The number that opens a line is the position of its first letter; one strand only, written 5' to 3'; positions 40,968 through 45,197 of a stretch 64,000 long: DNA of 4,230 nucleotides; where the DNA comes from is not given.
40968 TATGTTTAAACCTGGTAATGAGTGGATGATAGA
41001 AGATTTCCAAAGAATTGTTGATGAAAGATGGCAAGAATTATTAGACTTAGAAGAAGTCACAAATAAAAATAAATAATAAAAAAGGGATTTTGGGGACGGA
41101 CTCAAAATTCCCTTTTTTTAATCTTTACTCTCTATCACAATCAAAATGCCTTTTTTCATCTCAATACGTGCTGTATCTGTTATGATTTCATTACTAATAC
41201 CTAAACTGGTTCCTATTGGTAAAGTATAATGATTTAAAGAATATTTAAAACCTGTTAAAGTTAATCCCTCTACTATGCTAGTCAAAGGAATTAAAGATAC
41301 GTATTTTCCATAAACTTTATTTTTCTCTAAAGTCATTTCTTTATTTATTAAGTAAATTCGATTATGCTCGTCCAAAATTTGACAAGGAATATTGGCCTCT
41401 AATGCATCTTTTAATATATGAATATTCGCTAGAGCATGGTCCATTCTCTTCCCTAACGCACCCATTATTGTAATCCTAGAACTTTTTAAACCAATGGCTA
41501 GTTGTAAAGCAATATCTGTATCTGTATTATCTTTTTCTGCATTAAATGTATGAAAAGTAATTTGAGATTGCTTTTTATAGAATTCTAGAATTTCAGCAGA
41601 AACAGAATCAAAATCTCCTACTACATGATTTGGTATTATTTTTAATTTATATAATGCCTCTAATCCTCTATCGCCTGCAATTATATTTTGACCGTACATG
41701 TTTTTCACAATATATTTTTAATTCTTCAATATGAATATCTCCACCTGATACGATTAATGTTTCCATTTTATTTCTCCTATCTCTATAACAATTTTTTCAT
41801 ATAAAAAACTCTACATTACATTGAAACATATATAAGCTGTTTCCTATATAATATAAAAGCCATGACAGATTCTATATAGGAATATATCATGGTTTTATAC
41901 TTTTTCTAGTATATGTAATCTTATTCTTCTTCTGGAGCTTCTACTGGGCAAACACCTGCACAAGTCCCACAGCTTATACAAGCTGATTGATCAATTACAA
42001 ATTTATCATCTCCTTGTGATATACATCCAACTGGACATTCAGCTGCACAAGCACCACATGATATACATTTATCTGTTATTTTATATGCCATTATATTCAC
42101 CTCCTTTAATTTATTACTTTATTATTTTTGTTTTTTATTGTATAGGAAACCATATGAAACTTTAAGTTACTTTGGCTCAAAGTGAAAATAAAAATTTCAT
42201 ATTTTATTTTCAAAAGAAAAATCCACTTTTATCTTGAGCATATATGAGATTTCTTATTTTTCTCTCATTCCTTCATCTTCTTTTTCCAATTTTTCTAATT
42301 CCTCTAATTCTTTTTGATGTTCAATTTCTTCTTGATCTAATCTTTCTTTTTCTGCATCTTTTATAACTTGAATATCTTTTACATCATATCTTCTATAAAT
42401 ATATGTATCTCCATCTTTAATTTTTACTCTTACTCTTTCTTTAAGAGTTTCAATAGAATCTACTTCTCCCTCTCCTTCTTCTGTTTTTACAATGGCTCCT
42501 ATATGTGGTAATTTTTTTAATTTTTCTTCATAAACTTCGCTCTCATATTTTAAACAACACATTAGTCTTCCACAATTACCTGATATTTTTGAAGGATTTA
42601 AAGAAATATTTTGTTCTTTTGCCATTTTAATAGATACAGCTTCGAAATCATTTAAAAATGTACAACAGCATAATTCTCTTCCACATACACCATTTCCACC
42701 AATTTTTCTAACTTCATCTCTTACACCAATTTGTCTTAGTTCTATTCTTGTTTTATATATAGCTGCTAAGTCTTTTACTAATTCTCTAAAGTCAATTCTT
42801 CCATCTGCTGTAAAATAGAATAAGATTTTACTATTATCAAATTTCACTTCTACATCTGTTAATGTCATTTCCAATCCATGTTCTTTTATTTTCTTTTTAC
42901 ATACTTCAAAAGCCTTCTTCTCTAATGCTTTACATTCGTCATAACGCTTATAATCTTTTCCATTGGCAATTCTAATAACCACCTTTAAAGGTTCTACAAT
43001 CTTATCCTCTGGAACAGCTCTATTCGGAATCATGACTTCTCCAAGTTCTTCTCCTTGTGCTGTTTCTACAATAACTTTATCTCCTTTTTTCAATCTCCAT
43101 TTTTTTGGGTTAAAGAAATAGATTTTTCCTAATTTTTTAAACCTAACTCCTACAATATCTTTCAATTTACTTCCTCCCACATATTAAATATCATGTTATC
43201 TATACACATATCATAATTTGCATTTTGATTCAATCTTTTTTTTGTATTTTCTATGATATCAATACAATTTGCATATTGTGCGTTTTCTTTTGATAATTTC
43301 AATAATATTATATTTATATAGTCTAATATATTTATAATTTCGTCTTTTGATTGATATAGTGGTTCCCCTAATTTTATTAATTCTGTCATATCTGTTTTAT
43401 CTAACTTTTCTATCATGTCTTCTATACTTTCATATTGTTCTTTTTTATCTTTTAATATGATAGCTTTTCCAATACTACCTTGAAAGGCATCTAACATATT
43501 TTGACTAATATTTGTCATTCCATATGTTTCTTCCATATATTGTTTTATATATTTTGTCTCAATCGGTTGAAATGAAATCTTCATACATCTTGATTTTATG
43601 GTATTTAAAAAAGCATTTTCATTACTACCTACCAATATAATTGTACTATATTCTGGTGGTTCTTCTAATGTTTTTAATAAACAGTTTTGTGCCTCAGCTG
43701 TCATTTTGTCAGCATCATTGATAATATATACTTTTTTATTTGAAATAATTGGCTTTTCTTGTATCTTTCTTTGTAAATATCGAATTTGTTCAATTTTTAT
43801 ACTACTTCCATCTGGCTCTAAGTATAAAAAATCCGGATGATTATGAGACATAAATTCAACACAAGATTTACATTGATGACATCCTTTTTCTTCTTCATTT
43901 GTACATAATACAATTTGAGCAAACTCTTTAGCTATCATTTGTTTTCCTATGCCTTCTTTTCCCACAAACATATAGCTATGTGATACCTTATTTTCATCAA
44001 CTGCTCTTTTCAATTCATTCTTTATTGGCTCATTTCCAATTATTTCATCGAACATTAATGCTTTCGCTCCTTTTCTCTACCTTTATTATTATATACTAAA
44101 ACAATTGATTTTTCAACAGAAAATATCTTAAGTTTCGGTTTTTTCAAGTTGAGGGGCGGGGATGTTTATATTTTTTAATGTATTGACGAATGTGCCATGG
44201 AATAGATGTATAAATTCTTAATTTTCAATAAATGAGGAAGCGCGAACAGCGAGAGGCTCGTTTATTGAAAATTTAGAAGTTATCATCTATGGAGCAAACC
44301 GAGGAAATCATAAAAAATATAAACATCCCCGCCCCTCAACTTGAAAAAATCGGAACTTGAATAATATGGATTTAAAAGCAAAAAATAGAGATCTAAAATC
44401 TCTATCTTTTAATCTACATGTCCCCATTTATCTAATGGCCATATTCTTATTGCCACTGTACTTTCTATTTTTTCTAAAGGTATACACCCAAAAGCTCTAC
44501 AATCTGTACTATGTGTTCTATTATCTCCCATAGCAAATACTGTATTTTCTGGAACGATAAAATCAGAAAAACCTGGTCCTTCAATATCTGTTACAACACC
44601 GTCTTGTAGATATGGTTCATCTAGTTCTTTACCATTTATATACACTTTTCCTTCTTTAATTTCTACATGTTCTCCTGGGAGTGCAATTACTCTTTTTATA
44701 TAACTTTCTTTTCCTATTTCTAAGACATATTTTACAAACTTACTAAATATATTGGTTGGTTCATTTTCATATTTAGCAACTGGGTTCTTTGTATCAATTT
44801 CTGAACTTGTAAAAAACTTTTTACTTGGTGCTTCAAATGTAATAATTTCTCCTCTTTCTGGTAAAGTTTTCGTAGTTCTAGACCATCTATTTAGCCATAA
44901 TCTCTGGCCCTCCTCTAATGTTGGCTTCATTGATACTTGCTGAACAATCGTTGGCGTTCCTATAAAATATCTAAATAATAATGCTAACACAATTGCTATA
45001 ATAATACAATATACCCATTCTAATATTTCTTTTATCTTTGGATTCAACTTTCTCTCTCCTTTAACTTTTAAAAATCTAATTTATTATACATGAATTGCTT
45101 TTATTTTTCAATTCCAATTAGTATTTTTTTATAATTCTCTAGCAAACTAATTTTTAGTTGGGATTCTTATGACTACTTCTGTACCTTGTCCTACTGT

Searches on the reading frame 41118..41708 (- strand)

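Call 43: search_protein_families(library=pfam, proteins=[window:41118-41708:-], max_evalue=0.001)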
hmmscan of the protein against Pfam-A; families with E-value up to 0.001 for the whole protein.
window:41118-41708:- (196 aa): 3 families
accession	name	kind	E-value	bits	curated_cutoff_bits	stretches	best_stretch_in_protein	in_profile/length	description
PF04263.21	TPK_catalytic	-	7.9e-28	97.1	30.7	1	9-109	11-111/113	Thiamin pyrophosphokinase, catalytic domain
PF04265.19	TPK_B1_binding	-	2.8e-21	75.4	22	1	125-189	2-67/67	Thiamin pyrophosphokinase, vitamin B1 binding domain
PF01973.23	MptE-like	-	0.00064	20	34.6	0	9-54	53-99/171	6-hydroxymethylpterin diphosphokinase MptE-like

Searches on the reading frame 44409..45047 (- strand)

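Call 43: search_protein_families(library=pfam, proteins=[window:44409-45047:-], max_evalue=0.001)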
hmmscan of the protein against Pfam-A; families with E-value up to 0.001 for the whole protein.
window:44409-45047:- (212 aa): 1 family
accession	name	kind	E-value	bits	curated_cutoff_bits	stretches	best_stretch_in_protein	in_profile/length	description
PF10502.14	Peptidase_S26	-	1.4e-40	139.5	22.9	1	9-203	2-168/168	Signal peptidase, peptidase S26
